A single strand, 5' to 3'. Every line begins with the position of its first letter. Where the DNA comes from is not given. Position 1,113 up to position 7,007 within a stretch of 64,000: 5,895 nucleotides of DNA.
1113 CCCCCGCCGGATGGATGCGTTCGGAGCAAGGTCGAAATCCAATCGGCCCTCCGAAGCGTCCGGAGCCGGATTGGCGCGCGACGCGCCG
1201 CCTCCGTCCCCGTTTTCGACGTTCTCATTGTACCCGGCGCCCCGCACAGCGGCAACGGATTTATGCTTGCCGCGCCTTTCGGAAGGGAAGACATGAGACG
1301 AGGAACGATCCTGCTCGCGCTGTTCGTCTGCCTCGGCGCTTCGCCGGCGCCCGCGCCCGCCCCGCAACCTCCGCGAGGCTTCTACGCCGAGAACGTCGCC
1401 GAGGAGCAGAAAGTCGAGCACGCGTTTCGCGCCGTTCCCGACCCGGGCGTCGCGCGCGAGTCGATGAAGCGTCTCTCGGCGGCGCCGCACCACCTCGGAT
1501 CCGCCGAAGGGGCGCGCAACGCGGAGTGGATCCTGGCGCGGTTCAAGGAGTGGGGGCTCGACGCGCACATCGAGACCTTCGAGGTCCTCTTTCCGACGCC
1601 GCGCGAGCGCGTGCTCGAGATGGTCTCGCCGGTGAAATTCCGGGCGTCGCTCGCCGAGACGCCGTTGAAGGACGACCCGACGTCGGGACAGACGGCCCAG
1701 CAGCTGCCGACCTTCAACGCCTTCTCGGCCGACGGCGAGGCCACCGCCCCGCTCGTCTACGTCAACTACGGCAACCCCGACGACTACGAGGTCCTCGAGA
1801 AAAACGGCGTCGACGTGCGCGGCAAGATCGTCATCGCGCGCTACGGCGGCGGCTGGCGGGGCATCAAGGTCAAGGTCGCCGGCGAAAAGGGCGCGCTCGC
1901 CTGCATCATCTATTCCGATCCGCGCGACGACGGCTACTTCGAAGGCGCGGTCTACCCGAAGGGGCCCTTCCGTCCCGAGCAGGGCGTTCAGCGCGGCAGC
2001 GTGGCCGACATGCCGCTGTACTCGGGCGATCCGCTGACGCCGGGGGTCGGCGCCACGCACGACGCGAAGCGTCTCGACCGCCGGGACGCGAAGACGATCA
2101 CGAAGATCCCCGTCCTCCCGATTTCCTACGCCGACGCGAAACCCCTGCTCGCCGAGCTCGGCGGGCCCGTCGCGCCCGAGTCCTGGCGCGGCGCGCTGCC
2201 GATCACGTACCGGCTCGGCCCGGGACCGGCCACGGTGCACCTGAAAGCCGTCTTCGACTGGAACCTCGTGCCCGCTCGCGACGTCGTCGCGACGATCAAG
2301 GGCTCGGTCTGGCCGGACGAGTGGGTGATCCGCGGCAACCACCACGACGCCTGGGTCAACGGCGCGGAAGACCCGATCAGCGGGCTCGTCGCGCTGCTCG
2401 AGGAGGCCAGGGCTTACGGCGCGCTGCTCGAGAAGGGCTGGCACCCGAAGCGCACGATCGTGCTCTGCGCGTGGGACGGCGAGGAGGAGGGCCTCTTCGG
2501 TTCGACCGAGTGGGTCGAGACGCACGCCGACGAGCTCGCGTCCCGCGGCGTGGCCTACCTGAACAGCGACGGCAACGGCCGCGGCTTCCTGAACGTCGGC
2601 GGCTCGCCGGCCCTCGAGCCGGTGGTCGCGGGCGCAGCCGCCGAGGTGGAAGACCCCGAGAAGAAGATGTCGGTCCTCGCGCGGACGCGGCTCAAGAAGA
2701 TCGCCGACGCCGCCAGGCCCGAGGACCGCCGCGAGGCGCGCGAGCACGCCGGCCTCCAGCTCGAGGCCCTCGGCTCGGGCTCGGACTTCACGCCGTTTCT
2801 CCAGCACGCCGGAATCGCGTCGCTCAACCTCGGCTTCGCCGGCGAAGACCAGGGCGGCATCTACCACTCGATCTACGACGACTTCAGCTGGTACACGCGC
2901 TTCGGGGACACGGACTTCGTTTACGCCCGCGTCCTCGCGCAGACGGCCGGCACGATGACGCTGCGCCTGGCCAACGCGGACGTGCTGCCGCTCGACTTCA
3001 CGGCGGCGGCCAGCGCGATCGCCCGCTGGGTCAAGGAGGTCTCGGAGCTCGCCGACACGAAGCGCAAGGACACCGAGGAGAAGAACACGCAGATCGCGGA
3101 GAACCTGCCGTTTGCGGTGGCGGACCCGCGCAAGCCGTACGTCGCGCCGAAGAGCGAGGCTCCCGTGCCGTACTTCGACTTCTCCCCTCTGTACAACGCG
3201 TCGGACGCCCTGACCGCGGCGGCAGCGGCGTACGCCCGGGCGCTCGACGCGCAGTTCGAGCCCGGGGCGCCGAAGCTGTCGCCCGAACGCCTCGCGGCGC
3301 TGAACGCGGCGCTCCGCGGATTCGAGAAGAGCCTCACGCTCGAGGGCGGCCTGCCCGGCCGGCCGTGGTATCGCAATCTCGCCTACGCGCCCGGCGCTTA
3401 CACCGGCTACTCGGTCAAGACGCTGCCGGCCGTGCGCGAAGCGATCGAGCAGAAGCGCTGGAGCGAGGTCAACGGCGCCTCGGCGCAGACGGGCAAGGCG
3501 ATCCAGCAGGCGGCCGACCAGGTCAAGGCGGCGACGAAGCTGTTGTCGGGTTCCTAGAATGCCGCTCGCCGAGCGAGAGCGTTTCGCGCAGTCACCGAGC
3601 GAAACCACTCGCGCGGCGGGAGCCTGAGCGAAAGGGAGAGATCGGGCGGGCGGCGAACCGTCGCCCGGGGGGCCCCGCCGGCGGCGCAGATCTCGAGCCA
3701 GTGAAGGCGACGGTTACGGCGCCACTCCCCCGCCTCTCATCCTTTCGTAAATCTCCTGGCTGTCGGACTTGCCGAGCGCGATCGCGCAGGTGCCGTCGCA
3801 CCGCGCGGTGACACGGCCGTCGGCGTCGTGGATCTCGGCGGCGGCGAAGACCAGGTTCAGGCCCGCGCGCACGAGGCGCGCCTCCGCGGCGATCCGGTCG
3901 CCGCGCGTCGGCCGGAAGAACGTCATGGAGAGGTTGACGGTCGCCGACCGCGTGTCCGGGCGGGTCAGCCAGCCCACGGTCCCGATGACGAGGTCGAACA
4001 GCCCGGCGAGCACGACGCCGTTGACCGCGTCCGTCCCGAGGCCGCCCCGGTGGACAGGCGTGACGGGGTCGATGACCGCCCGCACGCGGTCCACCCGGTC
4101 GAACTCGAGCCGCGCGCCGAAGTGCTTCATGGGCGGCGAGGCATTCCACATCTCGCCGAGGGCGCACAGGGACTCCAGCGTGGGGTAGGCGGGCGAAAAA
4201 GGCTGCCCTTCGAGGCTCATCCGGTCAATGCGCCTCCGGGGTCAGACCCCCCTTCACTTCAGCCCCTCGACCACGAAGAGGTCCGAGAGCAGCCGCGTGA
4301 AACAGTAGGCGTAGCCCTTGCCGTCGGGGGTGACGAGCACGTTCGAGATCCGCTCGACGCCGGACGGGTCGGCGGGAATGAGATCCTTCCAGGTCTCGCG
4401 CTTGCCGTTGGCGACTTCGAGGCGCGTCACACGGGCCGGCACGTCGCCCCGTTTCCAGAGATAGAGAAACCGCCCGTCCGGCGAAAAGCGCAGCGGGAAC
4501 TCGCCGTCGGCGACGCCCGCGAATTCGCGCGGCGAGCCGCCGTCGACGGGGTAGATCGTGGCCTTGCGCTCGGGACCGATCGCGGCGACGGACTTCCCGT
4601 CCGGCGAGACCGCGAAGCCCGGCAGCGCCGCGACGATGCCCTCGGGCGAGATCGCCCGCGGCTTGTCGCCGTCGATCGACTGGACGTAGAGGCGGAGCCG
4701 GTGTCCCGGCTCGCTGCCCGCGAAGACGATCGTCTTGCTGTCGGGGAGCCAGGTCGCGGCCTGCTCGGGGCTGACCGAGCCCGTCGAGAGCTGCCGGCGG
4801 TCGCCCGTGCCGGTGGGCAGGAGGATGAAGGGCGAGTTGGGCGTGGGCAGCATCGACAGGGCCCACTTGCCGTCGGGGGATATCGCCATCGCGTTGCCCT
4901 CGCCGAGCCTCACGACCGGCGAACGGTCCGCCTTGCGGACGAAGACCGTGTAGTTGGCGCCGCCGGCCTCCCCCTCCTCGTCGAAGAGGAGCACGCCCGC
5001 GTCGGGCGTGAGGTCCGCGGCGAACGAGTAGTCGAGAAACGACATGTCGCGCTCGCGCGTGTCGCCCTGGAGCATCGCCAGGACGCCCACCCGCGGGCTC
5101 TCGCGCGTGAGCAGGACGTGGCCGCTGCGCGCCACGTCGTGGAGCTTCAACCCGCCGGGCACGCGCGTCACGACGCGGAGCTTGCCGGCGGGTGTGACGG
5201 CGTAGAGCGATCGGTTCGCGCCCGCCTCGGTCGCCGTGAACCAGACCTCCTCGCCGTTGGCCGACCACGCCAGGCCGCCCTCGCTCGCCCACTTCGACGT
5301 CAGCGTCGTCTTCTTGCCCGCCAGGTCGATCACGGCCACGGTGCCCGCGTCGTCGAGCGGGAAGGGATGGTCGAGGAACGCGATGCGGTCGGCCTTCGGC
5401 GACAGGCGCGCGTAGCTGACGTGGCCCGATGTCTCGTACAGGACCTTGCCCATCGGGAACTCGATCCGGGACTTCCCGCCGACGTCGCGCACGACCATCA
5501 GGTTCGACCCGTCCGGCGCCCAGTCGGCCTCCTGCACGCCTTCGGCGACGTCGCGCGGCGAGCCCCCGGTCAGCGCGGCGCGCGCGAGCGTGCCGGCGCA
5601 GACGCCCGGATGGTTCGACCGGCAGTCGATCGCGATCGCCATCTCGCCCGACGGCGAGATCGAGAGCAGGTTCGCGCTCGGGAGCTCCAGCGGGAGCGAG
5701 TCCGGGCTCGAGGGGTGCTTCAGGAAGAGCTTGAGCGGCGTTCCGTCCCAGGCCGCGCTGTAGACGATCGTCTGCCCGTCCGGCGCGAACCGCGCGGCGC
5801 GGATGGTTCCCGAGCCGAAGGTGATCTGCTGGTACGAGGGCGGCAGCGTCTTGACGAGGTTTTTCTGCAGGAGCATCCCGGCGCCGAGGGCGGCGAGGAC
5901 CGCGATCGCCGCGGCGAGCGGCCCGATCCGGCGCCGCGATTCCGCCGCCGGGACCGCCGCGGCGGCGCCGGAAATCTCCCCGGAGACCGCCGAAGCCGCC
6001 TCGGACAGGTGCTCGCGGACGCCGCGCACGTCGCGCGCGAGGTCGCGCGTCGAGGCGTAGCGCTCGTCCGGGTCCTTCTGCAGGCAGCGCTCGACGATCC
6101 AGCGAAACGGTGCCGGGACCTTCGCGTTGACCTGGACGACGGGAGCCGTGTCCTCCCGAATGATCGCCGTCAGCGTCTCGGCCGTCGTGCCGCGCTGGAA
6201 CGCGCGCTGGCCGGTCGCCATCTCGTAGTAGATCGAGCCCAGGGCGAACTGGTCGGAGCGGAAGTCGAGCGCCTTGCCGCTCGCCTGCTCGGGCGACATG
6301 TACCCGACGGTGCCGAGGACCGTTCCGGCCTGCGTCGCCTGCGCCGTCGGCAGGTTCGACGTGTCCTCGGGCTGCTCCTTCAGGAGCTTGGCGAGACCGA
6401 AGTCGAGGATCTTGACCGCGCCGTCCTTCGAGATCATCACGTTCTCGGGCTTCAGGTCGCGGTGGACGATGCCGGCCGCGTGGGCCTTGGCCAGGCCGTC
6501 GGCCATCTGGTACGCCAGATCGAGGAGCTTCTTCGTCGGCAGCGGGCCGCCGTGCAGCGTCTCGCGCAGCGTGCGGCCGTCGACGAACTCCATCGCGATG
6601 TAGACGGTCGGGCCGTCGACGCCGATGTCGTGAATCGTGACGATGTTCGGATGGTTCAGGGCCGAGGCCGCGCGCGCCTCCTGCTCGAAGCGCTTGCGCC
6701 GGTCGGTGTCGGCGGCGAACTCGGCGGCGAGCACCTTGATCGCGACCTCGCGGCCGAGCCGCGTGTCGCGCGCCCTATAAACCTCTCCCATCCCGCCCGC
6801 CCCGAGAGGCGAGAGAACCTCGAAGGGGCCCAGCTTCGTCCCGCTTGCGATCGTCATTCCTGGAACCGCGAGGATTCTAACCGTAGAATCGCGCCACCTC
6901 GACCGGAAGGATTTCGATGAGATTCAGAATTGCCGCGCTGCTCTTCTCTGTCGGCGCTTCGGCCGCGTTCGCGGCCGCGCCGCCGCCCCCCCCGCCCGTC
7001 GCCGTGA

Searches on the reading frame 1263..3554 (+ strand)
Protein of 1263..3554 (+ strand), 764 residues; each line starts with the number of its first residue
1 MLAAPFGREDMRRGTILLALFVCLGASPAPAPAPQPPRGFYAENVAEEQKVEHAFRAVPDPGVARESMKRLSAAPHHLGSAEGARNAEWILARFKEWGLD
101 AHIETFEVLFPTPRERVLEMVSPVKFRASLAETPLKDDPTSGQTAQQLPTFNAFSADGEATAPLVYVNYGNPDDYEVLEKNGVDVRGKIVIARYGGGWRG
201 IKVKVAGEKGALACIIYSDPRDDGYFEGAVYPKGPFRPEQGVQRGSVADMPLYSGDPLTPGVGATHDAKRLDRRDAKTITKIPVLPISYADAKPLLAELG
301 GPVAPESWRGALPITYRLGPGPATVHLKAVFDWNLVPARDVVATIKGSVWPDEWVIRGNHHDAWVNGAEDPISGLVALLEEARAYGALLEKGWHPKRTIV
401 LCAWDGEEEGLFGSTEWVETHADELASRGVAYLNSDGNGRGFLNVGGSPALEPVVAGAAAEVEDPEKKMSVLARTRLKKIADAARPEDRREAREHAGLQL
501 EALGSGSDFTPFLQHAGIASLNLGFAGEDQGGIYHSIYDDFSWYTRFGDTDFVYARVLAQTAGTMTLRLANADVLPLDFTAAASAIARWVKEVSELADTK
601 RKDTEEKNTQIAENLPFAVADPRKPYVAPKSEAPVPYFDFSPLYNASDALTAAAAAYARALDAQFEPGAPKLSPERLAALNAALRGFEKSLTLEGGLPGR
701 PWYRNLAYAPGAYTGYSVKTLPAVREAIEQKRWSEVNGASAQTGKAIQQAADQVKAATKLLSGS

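Call 75: search_protein_families(library=pfam, proteins=[window:1263-3554:+], max_evalue=0.001)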
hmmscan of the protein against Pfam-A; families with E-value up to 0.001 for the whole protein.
window:1263-3554:+ (764 aa): 3 families
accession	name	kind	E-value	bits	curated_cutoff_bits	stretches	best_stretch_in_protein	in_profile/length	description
PF04253.20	TFR_dimer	-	1.9e-23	83.1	27.1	1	638-753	1-119/121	Transferrin receptor-like dimerisation domain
PF04389.22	Peptidase_M28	-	2.6e-18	66.9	21.3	1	341-542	2-175/193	Peptidase family M28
PF02225.27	PA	-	3e-09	37.3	23.9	1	161-244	2-89/95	PA domain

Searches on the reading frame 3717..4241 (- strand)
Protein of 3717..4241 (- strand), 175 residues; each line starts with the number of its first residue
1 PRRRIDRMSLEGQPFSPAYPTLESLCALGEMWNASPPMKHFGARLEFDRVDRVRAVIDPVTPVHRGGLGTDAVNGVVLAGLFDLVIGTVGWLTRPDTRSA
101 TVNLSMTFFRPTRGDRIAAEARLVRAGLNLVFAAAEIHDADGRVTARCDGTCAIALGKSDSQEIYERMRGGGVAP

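Call 75: search_protein_families(library=pfam, proteins=[window:3717-4241:-], max_evalue=0.001)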
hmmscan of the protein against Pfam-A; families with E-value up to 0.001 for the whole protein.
window:3717-4241:- (175 aa): 2 families
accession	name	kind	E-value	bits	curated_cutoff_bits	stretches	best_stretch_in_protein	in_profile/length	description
PF03061.28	4HBT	-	7.5e-10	39.4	20.6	1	73-145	4-78/79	Thioesterase superfamily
PF20789.3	4HBT_3C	-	5.3e-05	23.9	24.1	1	75-148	59-134/140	Acyl-CoA thioesterase C-terminal domain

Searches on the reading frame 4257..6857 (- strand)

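Call 75: search_protein_families(library=pfam, proteins=[window:4257-6857:-], max_evalue=0.001)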
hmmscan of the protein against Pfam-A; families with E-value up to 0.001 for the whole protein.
window:4257-6857:- (867 aa): 7 families
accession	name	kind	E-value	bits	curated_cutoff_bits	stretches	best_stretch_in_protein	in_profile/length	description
PF00069.31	Pkinase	-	1.7e-52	178.9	31.7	1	12-269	1-254/263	Protein kinase domain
PF07714.23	PK_Tyr_Ser-Thr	-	5.2e-36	124.7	23.1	1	14-267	3-249/258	Protein tyrosine and serine/threonine kinase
PF07676.18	PD40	-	3e-14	53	20.9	0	344-367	3-26/38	WD40-like Beta Propeller Repeat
PF01636.29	APH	-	1.2e-08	35.5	23.2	0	126-157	166-198/239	Phosphotransferase enzyme family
PF03109.22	ABC1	-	1.9e-07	30.9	22.9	1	85-162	143-220/244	ABC1 atypical kinase-like domain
PF00400.38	WD40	-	0.0001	23.1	27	0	348-373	9-34/39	WD domain, G-beta repeat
PF00930.27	DPPIV_N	-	0.00037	19.8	22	0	507-557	262-315/354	Dipeptidyl peptidase IV (DPP IV) N-terminal region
